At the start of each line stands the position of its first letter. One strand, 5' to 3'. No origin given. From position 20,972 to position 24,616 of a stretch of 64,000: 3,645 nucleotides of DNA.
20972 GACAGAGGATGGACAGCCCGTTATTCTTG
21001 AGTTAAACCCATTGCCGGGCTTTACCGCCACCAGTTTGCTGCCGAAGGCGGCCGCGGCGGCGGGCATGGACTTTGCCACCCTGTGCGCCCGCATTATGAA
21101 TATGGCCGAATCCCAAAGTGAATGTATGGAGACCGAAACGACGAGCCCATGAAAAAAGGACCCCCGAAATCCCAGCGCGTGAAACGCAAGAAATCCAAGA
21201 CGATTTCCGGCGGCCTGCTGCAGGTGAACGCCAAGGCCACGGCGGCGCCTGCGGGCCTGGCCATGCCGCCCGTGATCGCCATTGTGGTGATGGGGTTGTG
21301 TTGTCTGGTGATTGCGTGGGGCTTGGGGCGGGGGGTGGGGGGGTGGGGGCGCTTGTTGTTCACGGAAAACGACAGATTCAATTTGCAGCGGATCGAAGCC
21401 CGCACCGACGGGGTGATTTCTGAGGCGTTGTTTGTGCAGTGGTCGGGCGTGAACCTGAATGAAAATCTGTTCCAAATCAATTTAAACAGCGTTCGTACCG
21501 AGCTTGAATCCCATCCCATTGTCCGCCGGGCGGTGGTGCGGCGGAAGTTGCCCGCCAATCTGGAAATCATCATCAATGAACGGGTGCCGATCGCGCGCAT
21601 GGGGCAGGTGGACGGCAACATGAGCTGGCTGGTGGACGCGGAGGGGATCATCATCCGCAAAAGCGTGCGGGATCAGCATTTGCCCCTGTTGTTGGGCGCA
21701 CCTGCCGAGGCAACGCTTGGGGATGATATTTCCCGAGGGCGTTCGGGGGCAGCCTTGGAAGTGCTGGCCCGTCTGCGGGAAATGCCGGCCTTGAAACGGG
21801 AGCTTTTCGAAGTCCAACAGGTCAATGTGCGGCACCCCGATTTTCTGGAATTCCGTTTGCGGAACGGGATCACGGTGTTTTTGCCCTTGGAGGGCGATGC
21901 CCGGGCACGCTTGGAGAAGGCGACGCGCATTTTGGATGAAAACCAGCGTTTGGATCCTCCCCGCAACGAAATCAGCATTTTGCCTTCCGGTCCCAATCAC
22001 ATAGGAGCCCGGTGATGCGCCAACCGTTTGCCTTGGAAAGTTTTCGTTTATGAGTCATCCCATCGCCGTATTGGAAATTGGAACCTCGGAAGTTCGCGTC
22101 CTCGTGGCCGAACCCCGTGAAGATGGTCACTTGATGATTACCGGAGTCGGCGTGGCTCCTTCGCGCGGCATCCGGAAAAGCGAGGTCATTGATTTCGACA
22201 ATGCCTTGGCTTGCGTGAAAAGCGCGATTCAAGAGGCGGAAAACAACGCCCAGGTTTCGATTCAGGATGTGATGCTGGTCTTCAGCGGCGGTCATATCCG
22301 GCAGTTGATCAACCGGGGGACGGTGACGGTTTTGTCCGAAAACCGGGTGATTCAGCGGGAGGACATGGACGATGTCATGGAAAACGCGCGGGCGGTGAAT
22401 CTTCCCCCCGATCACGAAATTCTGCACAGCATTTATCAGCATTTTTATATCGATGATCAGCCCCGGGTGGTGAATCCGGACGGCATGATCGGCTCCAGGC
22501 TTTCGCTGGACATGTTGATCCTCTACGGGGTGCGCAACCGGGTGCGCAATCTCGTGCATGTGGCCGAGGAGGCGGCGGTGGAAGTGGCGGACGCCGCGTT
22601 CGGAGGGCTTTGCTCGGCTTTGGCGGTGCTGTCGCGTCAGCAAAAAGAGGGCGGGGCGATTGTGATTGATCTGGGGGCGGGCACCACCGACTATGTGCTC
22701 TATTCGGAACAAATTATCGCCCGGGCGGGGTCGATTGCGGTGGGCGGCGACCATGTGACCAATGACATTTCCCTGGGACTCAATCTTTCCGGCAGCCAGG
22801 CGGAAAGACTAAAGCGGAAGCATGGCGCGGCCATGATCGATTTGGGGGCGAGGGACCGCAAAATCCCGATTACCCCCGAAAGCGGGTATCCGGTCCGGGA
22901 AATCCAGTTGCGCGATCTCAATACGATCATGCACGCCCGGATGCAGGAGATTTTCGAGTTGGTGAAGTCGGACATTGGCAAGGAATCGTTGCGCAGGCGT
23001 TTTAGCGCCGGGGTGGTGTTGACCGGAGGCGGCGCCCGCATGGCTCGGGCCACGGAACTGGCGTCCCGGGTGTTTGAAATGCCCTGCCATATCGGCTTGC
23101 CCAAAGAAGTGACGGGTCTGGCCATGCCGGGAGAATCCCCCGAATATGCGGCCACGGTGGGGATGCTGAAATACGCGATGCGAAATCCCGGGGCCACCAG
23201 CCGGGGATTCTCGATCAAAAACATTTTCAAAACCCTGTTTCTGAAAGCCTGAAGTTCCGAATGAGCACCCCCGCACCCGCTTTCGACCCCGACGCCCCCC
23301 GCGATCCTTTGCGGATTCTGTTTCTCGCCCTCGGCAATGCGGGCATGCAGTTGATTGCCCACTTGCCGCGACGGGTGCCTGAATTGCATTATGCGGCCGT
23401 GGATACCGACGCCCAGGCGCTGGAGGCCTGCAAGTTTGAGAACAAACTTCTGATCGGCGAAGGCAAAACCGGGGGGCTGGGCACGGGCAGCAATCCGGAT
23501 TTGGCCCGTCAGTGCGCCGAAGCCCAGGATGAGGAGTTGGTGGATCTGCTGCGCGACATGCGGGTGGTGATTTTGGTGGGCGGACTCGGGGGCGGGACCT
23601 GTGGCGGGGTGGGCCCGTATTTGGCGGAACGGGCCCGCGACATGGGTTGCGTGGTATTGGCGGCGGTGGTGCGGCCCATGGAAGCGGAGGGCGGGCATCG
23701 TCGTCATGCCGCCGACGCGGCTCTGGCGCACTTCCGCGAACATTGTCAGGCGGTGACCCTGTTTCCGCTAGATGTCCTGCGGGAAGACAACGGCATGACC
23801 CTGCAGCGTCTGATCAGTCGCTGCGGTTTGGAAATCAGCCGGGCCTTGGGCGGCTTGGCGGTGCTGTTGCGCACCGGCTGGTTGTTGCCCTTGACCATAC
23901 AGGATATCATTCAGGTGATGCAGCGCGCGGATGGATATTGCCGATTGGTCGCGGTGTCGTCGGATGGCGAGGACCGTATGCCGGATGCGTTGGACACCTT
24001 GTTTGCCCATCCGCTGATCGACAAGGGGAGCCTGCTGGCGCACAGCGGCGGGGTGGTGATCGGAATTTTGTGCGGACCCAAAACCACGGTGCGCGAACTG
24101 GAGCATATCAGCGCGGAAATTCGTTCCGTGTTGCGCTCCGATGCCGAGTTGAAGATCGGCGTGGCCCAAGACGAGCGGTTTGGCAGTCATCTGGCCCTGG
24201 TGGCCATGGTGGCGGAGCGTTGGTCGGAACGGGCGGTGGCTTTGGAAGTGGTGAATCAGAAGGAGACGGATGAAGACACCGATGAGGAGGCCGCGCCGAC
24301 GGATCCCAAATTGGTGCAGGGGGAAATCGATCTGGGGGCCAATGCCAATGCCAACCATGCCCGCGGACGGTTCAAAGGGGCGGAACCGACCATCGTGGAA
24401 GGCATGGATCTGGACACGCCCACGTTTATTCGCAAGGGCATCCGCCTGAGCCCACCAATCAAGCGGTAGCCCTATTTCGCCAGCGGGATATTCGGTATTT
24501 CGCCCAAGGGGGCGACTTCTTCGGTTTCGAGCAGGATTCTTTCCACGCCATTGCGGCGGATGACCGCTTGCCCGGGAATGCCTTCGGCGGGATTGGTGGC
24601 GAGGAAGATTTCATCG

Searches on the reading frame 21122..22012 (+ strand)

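Call 80: search_protein_families(library=pfam, proteins=[window:21122-22012:+], max_evalue=0.001)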
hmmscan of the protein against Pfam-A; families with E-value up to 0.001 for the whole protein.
window:21122-22012:+ (297 aa): 2 families
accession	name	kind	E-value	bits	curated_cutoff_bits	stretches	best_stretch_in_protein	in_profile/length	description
PF08478.15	POTRA_1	-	7.4e-10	39.4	23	1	106-154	21-69/69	POTRA domain, FtsQ-type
PF03799.20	FtsQ_DivIB_C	-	1.3e-09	39.4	21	1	164-274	6-103/114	Cell division protein FtsQ/DivIB, C-terminal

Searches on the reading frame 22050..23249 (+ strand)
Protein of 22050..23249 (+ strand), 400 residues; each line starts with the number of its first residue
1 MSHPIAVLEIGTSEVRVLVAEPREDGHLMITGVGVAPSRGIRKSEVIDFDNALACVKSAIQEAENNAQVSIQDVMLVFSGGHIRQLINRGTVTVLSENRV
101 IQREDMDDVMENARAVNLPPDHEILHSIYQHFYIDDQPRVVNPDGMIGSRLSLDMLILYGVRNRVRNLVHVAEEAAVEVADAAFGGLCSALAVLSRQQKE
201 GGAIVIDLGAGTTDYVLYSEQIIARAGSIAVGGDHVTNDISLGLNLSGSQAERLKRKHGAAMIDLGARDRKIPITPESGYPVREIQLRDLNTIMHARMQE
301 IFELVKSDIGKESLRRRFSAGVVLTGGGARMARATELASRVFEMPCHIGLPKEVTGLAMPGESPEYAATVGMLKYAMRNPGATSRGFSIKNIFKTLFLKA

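Call 80: search_protein_families(library=pfam, proteins=[window:22050-23249:+], max_evalue=0.001)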
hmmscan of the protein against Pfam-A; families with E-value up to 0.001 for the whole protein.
window:22050-23249:+ (400 aa): 3 families
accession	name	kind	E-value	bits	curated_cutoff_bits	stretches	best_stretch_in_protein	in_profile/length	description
PF14450.12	FtsA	-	2.9e-31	108.9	31.8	1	204-371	1-127/127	Cell division protein FtsA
PF02491.25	SHS2_FTSA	-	6.7e-21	74.9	25.4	1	80-158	1-78/79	SHS2 domain inserted in FTSA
PF06723.19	MreB_Mbl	-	1.8e-09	37.3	27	1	199-349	143-304/327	MreB/Mbl protein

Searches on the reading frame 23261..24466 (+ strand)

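Call 80: search_protein_families(library=pfam, proteins=[window:23261-24466:+], max_evalue=0.001)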
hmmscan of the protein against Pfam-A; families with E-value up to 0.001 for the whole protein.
window:23261-24466:+ (402 aa): 2 families
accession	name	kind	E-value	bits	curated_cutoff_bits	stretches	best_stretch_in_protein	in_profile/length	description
PF00091.31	Tubulin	-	3.8e-24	86.5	33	1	19-173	2-185/190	Tubulin/FtsZ family, GTPase domain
PF12327.13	FtsZ_C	-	7.9e-06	26.5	27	1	233-317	9-91/95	FtsZ family, C-terminal domain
